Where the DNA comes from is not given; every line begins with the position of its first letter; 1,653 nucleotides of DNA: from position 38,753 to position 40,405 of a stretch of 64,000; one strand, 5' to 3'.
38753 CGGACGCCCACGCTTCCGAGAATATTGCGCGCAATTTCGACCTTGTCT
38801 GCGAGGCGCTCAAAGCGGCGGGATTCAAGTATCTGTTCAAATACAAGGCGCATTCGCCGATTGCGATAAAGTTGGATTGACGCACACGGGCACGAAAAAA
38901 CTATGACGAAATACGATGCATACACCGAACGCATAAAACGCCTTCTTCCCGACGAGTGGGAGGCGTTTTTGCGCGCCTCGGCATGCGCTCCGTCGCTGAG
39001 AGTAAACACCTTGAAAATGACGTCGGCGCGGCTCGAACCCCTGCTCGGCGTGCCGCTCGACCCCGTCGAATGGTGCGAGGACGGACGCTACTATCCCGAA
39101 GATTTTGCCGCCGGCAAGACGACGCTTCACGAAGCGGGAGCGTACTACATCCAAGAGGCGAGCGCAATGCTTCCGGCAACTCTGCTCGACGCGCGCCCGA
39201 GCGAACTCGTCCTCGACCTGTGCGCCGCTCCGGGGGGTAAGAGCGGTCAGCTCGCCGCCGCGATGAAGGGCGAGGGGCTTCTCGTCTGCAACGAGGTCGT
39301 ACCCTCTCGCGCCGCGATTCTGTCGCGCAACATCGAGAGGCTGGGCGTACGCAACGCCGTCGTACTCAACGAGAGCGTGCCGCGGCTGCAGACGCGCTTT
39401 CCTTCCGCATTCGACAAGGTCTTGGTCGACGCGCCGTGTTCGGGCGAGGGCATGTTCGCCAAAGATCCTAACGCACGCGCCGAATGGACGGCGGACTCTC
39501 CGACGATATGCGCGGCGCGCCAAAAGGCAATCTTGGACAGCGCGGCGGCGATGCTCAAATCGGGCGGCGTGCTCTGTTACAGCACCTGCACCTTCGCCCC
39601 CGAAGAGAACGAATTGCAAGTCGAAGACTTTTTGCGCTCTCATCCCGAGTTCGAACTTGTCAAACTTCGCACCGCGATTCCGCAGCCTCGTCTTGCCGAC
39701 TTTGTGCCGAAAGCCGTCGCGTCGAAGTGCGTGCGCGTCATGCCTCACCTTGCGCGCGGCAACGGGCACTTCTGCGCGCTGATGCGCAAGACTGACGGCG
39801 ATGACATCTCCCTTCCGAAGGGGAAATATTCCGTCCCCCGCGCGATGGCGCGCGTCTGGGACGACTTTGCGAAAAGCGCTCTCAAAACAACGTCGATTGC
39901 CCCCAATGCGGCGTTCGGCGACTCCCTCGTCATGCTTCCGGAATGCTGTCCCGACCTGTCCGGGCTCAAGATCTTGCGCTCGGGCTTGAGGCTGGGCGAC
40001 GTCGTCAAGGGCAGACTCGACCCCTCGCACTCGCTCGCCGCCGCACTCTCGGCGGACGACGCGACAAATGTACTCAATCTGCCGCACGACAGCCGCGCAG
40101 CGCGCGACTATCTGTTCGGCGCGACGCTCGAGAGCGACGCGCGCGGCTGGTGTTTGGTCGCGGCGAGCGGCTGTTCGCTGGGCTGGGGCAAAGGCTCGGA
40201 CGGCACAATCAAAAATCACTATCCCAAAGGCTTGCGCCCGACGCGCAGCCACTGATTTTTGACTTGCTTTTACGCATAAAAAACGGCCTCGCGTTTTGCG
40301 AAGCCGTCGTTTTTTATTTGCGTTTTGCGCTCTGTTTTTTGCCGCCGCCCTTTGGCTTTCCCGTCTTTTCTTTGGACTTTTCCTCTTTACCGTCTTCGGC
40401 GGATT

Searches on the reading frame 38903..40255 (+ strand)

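Call 27: search_protein_families(library=pfam, proteins=[window:38903-40255:+], max_evalue=0.001)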
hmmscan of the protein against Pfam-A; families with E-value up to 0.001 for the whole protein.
window:38903-40255:+ (450 aa): 4 families
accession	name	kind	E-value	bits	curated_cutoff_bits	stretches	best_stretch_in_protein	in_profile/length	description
PF01189.24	Methyltr_RsmB-F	-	1.6e-47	162.2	27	1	92-294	1-198/199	16S rRNA methyltransferase RsmB/F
PF17125.10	Methyltr_RsmF_N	-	2.6e-21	76.3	34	1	6-86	4-86/86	N-terminal domain of 16S rRNA methyltransferase RsmF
PF13636.12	Methyltranf_PUA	-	1.1e-15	57.8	27.6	1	400-445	1-48/49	RNA-binding PUA-like domain of methyltransferase RsmF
PF17126.11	RsmF_methylt_CI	-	1.8e-15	57.1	27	1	322-382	2-61/61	RsmF rRNA methyltransferase first C-terminal domain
